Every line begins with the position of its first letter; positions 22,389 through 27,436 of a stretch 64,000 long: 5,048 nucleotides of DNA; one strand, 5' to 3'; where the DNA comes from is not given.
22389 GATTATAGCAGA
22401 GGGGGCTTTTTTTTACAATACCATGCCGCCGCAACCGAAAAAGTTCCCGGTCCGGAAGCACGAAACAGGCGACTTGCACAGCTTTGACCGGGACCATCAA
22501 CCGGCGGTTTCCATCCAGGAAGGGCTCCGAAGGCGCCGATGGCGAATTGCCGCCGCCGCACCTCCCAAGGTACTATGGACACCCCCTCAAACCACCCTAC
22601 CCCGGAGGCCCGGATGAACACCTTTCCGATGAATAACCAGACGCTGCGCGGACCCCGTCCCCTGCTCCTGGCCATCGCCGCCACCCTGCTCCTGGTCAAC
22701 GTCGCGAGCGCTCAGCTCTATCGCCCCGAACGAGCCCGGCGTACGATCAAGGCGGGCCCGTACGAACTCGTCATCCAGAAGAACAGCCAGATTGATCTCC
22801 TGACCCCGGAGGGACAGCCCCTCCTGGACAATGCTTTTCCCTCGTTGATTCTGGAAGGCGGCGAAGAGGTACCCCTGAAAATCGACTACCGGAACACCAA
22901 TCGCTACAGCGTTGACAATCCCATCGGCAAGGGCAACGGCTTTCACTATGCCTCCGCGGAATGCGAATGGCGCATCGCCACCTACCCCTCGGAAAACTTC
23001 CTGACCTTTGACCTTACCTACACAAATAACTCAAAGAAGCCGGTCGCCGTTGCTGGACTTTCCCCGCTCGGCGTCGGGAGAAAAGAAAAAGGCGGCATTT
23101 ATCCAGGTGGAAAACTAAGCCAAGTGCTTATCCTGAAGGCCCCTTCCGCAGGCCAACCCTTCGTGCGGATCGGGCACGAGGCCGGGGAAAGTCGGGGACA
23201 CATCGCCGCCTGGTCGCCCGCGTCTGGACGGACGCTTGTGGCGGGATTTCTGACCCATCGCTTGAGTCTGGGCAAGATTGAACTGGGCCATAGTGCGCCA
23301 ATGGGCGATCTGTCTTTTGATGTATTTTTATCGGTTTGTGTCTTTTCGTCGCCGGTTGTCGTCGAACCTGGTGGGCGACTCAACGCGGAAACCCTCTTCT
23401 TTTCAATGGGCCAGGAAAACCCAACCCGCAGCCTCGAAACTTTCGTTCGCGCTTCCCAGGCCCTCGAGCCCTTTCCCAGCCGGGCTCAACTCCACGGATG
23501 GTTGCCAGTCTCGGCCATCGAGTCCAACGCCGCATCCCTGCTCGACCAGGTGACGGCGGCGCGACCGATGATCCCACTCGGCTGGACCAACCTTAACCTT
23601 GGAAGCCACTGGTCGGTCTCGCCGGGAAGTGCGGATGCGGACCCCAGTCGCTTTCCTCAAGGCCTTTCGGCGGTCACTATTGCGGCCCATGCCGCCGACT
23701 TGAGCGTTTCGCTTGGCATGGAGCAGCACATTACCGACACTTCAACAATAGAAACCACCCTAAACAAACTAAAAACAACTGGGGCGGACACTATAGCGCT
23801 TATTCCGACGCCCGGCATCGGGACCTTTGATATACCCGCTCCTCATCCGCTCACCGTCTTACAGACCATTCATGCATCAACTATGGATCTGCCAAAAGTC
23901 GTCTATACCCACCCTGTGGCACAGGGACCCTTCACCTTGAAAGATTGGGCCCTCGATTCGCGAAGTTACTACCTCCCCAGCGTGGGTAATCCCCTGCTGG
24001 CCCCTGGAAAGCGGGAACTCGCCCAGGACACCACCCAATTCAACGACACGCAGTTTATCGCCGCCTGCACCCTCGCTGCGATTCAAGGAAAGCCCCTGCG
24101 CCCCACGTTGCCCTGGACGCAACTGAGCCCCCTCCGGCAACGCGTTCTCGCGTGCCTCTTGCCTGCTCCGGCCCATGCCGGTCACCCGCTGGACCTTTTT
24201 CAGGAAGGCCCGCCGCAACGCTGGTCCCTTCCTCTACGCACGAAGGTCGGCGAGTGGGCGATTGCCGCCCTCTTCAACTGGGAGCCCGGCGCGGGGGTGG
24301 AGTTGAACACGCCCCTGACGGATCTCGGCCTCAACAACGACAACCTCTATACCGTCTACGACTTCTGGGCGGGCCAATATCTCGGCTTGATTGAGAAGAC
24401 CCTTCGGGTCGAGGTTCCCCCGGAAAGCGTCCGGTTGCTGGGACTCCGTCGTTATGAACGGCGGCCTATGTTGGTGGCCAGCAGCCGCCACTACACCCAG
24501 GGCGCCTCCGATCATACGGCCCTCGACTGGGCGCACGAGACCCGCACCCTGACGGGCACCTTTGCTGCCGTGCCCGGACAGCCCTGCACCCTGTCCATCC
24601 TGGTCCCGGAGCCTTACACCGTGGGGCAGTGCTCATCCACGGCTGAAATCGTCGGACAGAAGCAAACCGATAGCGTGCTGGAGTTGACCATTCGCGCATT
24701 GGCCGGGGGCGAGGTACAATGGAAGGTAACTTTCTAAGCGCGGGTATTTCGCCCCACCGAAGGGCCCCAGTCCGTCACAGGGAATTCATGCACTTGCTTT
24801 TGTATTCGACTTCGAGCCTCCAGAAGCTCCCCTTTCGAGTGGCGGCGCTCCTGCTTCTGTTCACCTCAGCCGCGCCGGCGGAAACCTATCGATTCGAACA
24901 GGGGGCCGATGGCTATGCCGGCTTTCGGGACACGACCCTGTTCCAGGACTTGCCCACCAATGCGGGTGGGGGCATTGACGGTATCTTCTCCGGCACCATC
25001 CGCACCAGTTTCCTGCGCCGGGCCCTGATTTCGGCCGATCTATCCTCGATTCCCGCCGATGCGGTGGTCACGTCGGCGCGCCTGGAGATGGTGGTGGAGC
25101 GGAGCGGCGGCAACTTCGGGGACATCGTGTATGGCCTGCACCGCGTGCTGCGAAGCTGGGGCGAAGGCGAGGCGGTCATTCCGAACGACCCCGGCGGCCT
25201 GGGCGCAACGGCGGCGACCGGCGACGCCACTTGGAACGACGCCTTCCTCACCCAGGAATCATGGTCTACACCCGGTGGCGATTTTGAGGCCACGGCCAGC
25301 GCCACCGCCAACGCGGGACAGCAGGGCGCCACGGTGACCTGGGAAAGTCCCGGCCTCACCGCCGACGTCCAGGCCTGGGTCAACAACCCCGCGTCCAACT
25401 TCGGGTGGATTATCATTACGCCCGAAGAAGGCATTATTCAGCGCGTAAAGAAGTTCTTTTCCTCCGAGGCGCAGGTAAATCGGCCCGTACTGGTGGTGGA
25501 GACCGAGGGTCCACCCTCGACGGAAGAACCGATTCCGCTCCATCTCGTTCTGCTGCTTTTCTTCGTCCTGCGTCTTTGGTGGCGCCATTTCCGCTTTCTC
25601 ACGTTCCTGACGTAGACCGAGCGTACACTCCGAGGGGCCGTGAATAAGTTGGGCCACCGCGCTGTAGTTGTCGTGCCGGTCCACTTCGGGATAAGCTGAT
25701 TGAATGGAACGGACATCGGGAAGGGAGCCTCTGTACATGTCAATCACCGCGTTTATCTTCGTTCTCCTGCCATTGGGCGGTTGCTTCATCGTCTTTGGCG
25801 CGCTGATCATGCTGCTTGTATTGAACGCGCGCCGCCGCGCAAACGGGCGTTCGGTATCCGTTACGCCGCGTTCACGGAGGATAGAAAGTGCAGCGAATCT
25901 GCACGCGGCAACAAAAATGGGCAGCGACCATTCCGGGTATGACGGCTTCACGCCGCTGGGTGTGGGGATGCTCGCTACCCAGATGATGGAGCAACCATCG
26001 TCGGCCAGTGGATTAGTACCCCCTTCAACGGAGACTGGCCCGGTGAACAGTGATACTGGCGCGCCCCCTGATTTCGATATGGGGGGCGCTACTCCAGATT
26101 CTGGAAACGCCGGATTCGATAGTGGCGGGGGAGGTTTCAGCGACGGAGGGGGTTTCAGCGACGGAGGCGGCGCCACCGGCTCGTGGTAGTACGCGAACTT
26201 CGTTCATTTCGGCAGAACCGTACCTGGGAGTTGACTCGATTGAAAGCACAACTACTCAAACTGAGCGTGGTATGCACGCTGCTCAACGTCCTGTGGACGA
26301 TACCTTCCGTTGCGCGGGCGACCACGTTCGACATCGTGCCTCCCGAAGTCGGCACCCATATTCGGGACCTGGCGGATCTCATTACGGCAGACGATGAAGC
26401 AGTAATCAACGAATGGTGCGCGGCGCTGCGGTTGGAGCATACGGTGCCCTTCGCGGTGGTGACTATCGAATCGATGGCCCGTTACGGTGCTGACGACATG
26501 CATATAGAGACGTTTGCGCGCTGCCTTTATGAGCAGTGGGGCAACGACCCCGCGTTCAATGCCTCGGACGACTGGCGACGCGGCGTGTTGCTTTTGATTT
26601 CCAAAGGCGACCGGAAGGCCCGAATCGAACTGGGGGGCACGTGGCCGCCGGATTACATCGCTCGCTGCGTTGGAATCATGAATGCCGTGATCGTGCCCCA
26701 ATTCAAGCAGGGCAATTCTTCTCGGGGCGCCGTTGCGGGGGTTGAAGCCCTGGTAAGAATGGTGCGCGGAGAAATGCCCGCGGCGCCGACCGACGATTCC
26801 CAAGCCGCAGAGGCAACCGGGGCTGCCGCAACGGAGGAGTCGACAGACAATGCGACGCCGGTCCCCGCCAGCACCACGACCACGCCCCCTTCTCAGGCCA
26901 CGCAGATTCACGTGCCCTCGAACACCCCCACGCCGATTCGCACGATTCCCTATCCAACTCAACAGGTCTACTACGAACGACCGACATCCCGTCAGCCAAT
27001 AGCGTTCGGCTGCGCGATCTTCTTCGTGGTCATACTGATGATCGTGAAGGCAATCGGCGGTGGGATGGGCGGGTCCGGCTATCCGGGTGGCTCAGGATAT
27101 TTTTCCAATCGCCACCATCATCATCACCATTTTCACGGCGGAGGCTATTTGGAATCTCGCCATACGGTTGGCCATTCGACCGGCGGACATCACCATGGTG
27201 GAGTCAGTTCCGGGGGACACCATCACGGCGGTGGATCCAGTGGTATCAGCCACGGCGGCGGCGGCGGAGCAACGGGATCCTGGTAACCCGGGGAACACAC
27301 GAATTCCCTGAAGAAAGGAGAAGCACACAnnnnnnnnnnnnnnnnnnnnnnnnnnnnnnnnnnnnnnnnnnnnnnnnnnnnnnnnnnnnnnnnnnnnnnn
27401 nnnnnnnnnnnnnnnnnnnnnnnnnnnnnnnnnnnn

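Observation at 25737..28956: Four-gene array: small membrane protein + two TPM-domain proteins + one divergent TPM-like protein; the first three share an identical C-terminal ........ tail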

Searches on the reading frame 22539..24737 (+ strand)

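Call 3: search_protein_families(library=pfam, proteins=[window:22539-24737:+], max_evalue=0.01)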
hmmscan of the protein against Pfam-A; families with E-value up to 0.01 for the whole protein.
window:22539-24737:+ (732 aa): 1 family
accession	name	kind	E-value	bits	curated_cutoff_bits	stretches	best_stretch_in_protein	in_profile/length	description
PF17801.7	Melibiase_C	-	5e-08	33.3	22.9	1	557-634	2-69/71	Alpha galactosidase C-terminal beta sandwich domain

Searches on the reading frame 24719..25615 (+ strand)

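Call 3: search_protein_families(library=pfam, proteins=[window:24719-25615:+], max_evalue=0.01)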
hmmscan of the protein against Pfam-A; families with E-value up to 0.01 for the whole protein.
window:24719-25615:+ (298 aa): 1 family
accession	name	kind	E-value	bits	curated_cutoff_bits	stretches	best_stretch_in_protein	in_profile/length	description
PF24517.2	CBM96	-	6.6e-05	23.2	26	0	188-262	99-164/164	Carbohydrate-binding module family 96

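Call 4: search_protein_families(library=ncbifam, proteins=[window:24719-25615:+], max_evalue=0.01)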
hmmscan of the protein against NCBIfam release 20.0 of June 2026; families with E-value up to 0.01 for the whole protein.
window:24719-25615:+ (298 aa): 1 family
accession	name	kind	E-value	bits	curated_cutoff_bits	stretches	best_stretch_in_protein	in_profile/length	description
NF033679.1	DNRLRE_dom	domain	1.5e-20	73.9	34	1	71-261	2-164/164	DNRLRE domain-containing protein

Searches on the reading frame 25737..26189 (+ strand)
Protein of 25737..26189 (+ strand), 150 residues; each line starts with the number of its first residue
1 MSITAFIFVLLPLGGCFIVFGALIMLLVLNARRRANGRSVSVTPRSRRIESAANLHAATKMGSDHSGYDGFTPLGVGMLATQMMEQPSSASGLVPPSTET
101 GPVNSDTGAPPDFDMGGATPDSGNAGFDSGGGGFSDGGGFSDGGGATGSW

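Call 3: search_protein_families(library=pfam, proteins=[window:25737-26189:+], max_evalue=0.01)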
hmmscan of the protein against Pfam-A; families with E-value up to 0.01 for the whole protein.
window:25737-26189:+ (150 aa): 0 families

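Call 4: search_protein_families(library=ncbifam, proteins=[window:25737-26189:+], max_evalue=0.01)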
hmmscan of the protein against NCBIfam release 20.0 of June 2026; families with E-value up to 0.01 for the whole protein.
window:25737-26189:+ (150 aa): 0 families

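Call 9: find_homologous_proteins(query=window:25737-26189:+, max_evalue=0.01)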
Query window:25737-26189:+ (150 aa): 3 proteins with E <= 0.01 among 3161 candidates.
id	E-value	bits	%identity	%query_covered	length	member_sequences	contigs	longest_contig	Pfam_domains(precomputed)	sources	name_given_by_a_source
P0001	5.4e-55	204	67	100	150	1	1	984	-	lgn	-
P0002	8.4e-10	57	27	94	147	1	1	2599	-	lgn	-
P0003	4.0e-5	42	31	65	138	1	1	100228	-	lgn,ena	-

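Call 16: find_encoding_contigs(protein=P0002, flank=10000)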
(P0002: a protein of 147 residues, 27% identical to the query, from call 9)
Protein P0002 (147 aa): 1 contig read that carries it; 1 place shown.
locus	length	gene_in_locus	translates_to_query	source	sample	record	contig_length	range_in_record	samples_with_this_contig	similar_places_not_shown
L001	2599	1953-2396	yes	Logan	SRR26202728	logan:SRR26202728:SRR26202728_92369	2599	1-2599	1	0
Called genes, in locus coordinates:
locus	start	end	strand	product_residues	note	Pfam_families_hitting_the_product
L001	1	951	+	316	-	?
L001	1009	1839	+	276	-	-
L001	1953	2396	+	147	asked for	-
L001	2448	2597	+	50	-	?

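Call 17: find_encoding_contigs(protein=P0003, flank=8000)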
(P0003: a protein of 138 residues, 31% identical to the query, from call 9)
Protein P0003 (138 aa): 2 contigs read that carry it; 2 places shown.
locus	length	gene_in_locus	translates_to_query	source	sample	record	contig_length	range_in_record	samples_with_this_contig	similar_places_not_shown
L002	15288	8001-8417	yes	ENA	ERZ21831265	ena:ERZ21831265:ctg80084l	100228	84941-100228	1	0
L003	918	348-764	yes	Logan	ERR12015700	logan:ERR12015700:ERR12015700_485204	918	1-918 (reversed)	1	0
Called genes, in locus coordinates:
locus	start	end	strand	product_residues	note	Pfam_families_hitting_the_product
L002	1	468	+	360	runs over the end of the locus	PF03773:ArsP_1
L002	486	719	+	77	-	PF13192:Thioredoxin_3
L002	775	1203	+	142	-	PF00085:Thioredoxin, PF13098:Thioredoxin_2 (weak)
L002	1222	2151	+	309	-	PF13905:Thioredoxin_8 (faint), PF00085:Thioredoxin, PF13098:Thioredoxin_2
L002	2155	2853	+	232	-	PF02683:DsbD_TM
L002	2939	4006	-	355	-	PF13646:HEAT_2 (faint)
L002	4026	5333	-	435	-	PF01408:GFO_IDH_MocA, PF19051:GFO_IDH_MocA_C2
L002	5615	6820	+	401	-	PF14498:Glyco_hyd_65N_2, PF18961:DUF5703_N (faint), PF22124:Glyco_hydro_95_cat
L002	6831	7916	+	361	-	PF22124:Glyco_hydro_95_cat, PF21307:Glyco_hydro_95_C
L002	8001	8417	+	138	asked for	-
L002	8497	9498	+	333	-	-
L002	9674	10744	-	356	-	PF13646:HEAT_2 (faint)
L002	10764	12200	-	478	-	PF01408:GFO_IDH_MocA, PF19051:GFO_IDH_MocA_C2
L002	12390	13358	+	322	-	-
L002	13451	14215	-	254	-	-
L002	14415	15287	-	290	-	?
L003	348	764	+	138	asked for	-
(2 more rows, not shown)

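Call 47: search_protein_representatives(alignment_id=A2)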
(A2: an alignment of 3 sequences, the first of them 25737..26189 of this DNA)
Query: 3 sequences, 150 profile positions. Proteins with E-value up to 0.001 (for the whole library): 8; up to 1e-10: 2; up to 1e-30: 2. The best 8 are listed.
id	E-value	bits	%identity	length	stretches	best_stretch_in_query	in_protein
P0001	7.4e-77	272.9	-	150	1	1-150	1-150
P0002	1.8e-61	222.9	-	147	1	1-150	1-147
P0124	7.7e-05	39.1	-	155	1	6-150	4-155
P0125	1.0e-04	38.7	-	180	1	31-150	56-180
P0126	1.3e-04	38.4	-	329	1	69-138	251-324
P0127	1.6e-04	38.1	-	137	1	15-144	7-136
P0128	2.8e-04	37.3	-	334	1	73-150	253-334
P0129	6.7e-04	36.1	-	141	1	1-138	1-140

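Call 49: find_encoding_contigs(protein=P0125, flank=6000, max_places=4)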
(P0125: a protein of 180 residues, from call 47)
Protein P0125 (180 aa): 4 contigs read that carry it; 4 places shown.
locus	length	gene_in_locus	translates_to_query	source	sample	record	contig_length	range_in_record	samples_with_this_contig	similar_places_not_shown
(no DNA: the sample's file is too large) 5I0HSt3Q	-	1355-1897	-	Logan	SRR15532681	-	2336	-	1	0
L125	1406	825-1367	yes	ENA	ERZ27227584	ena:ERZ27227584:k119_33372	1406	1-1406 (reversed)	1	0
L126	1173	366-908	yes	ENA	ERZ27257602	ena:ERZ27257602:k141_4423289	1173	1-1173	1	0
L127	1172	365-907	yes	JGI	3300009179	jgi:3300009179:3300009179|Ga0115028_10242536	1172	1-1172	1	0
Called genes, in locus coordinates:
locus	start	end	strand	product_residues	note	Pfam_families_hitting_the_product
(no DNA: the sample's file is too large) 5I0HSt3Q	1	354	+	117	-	?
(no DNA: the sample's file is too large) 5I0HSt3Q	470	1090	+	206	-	-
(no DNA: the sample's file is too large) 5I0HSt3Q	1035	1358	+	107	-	-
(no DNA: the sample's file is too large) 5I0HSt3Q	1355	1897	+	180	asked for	-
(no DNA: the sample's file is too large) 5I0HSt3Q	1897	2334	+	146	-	?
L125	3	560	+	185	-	?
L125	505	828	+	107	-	-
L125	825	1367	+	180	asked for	-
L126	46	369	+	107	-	-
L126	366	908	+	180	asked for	-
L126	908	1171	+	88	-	?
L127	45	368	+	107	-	-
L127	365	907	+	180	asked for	-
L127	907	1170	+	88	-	?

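Call 53: search_protein_families(library=pfam, proteins=[L125:3-560:+, L125:505-828:+, P0125, L126:908-1171:+, P0124, P0127, P0128, P0126, P0129], max_evalue=0.1)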
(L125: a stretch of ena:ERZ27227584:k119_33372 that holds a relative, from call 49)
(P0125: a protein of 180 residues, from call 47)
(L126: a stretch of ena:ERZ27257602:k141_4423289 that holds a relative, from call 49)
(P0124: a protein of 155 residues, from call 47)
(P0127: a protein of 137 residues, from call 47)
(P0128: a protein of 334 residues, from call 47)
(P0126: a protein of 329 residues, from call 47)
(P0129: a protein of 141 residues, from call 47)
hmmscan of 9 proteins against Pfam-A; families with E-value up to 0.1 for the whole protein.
L125:3-560:+ (185 aa): 1 family
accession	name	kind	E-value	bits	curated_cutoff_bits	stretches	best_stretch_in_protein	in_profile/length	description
PF11351.13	GTA_holin_3TM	-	0.024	15.6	24.8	1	57-86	65-94/123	Holin of 3TMs, for gene-transfer release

L125:505-828:+ (107 aa): 0 families

P0125 (180 aa): 1 family
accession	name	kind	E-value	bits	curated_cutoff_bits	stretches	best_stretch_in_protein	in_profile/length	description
PF25184.1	YxzE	-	0.0052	18.2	40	1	138-172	34-63/65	YxzE-like putative bacteriocin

L126:908-1171:+ (88 aa): 0 families

P0124 (155 aa): 2 families
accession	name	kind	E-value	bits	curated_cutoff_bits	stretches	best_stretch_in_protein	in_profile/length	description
PF19706.4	DUF6203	-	0.052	13.9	26.7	1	10-47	17-54/54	Family of unknown function (DUF6203)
PF19167.5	DUF5849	-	0.075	13.2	26.9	1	3-49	1-46/200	Family of unknown function (DUF5849)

P0127 (137 aa): 0 families

P0128 (334 aa): 1 family
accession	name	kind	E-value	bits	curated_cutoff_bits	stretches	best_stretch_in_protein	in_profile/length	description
PF23836.1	DUF7206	-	0.041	14.9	25.6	1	285-314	70-103/107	Family of unknown function (DUF7206)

P0126 (329 aa): 0 families

P0129 (141 aa): 1 family
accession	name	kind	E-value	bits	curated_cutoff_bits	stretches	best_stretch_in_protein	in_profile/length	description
PF14333.11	DUF4389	-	0.074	13.4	25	0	5-44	15-54/76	Domain of unknown function (DUF4389)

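Call 54: search_protein_families(library=phrogs, proteins=[L125:3-560:+, L125:505-828:+, P0125, L126:908-1171:+, window:25737-26189:+], max_evalue=0.01)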
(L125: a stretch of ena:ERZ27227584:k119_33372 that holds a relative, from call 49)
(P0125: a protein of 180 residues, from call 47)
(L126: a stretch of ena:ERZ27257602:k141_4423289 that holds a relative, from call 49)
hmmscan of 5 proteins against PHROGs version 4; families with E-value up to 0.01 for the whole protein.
L125:3-560:+ (185 aa): 1 family
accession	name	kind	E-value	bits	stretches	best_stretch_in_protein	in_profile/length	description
phrog_3427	-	lysis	0.0095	16.9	0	59-102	73-106/141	holin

L125:505-828:+ (107 aa): 0 families

P0125 (180 aa): 0 families

L126:908-1171:+ (88 aa): 3 families
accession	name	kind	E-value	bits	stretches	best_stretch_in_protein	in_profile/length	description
phrog_3041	-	other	8.8e-23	81.5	1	11-79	47-116/678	cytidyltransferase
phrog_395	-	other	9.3e-15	56.2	1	10-78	7-73/373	cytidyltransferase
phrog_455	-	unknown function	0.00082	19.9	1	14-78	420-484/764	-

window:25737-26189:+ (150 aa): 0 families

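Call 61: search_protein_families(library=padloc, proteins=[window:25737-26189:+], max_evalue=0.01)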
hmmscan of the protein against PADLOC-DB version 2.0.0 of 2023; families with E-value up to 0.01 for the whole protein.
window:25737-26189:+ (150 aa): 0 families

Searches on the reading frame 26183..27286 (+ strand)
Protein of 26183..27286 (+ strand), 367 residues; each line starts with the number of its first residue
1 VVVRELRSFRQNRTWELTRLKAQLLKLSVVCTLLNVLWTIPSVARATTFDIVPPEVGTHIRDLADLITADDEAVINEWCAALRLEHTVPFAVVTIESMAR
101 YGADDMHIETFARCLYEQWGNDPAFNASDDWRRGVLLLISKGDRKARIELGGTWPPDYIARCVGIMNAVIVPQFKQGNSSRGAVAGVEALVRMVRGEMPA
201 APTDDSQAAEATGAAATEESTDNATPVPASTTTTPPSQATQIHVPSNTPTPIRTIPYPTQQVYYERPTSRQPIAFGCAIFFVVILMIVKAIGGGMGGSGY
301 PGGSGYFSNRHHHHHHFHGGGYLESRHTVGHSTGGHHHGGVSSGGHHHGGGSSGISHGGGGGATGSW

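Call 3: search_protein_families(library=pfam, proteins=[window:26183-27286:+], max_evalue=0.01)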
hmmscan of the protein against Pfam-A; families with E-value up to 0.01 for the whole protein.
window:26183-27286:+ (367 aa): 1 family
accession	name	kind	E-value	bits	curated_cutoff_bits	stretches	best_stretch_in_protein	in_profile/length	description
PF04536.20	TPM_phosphatase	-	3e-18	66.5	22.1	1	61-192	2-124/125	TPM domain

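Call 4: search_protein_families(library=ncbifam, proteins=[window:26183-27286:+], max_evalue=0.01)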
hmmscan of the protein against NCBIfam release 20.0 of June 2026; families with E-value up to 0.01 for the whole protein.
window:26183-27286:+ (367 aa): 0 families

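Call 61: search_protein_families(library=padloc, proteins=[window:26240-27286:+], max_evalue=0.01)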
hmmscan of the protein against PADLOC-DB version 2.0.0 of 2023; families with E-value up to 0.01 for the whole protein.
window:26240-27286:+ (348 aa): 0 families
